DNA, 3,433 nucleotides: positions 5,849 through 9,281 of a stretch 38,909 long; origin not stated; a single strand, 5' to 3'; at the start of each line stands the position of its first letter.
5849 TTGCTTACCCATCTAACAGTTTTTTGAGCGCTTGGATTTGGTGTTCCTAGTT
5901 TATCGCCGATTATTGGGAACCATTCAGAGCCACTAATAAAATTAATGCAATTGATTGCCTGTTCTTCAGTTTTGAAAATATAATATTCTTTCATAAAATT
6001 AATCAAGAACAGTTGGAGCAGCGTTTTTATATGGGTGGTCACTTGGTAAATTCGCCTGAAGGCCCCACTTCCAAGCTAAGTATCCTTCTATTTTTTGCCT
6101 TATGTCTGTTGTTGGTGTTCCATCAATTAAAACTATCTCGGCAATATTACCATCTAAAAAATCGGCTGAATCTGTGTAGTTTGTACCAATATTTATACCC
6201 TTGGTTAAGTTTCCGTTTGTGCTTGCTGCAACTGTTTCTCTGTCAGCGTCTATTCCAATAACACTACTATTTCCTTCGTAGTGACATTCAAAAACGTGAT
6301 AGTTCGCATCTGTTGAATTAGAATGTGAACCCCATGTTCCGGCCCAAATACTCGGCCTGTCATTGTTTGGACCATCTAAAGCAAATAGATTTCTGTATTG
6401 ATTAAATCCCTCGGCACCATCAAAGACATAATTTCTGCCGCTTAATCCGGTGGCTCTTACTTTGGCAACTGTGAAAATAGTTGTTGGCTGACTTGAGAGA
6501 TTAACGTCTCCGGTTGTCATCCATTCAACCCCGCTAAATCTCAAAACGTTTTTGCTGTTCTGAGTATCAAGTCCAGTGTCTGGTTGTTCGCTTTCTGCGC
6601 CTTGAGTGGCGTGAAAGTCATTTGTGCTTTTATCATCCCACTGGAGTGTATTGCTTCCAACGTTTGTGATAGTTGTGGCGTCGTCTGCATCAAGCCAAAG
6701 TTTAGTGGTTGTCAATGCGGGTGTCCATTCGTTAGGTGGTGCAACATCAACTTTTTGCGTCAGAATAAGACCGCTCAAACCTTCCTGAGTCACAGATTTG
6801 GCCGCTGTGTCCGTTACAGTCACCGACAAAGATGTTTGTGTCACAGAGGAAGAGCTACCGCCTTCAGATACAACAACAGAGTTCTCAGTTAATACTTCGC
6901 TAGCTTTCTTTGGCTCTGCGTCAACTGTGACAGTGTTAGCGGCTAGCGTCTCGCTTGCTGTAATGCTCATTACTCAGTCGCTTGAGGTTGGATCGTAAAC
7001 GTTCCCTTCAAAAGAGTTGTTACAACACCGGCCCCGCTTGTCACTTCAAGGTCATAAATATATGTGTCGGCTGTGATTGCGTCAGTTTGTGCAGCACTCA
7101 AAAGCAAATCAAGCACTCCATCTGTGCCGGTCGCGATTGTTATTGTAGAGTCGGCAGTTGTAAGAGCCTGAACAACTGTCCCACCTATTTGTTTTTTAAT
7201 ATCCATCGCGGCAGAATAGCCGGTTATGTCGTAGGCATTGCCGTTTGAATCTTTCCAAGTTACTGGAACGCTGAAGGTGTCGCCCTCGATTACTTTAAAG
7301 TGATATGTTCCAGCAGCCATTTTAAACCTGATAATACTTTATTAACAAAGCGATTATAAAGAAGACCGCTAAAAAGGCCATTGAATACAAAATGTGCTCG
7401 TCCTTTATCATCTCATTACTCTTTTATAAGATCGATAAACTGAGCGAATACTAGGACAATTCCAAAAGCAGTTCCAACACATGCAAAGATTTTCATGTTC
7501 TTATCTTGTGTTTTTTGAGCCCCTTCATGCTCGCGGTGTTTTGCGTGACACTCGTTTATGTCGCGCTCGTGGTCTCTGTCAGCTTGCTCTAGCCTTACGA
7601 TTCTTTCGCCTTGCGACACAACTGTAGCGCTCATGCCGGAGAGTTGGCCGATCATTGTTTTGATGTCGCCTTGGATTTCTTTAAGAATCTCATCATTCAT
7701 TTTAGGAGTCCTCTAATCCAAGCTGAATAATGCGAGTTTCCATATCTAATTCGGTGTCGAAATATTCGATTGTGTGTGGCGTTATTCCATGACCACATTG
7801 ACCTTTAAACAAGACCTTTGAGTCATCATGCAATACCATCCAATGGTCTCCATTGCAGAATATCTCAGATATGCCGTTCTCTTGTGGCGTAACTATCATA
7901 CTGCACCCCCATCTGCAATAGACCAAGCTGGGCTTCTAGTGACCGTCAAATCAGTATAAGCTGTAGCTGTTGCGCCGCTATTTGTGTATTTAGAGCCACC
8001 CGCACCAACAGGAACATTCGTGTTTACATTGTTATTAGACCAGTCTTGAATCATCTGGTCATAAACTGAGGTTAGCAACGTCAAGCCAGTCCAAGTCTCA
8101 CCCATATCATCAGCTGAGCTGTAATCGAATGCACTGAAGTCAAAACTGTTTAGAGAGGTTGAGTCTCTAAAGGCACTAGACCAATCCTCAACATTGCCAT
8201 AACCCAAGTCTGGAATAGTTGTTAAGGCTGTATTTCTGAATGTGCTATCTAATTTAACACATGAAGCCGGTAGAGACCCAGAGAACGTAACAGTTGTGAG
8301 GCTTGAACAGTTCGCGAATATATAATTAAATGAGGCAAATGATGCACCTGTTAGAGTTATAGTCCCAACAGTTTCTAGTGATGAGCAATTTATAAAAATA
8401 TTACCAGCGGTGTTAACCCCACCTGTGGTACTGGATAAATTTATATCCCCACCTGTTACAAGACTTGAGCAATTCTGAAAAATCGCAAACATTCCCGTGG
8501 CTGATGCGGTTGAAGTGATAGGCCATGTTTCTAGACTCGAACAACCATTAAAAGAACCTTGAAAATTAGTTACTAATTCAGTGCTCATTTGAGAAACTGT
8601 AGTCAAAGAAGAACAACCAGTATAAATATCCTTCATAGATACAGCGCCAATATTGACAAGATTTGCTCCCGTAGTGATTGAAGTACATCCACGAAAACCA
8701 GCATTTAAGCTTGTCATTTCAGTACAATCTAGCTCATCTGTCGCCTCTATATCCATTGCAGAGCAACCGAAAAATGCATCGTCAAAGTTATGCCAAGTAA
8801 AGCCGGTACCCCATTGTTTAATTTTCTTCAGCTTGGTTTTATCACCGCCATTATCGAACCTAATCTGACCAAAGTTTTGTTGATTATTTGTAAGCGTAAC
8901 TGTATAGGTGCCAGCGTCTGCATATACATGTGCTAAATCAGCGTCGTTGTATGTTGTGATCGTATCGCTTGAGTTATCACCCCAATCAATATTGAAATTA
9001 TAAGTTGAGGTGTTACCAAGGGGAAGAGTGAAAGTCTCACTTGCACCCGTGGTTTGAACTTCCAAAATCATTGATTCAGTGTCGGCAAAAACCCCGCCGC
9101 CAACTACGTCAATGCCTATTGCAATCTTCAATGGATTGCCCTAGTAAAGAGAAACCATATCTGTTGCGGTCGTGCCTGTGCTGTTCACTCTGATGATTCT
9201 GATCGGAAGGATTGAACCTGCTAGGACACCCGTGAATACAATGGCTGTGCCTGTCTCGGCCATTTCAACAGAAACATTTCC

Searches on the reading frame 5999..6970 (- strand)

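Call 24: search_protein_families(library=phrogs, proteins=[window:5999-6970:-], max_evalue=0.00001)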
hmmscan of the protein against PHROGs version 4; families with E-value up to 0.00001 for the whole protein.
window:5999-6970:- (323 aa): 2 families
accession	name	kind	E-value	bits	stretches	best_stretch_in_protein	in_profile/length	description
phrog_10356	-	head and packaging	3.5e-27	95.9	1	46-321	344-640/852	virion structural protein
phrog_11772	-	unknown function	2.6e-06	28.2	1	90-305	35-245/246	-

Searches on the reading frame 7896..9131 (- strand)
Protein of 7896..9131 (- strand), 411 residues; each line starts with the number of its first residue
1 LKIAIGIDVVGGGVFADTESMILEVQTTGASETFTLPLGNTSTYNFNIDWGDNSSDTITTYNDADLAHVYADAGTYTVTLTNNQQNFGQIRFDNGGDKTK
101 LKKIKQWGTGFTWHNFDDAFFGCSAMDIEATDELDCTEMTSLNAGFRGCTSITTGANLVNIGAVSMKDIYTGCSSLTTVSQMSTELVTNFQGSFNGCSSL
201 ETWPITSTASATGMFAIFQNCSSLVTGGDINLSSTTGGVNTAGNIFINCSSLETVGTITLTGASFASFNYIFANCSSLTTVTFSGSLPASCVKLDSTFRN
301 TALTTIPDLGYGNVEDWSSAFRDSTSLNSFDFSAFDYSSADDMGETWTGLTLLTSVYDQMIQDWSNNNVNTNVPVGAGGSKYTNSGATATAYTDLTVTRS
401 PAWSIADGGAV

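Call 24: search_protein_families(library=phrogs, proteins=[window:7896-9131:-], max_evalue=0.00001)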
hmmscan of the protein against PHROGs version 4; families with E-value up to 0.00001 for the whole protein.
window:7896-9131:- (411 aa): 0 families

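Call 83: search_protein_families(library=pfam, proteins=[window:7896-9131:-], max_evalue=0.001)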
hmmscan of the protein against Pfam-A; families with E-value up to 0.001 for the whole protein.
window:7896-9131:- (411 aa): 4 families
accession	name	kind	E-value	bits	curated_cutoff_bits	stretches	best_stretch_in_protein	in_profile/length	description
PF03382.20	DUF285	-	1.9e-13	50.6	25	1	115-220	2-112/120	Mycoplasma protein of unknown function, DUF285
PF13306.12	LRR_5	-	8.6e-06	26.1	27.7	0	119-252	7-126/127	BspA type Leucine rich repeat region (6 copies)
PF18911.6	PKD_4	-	1.6e-05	25.3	27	1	40-83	31-69/85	PKD domain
PF00801.26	PKD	-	0.00078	19.8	23.5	0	28-81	13-64/80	PKD domain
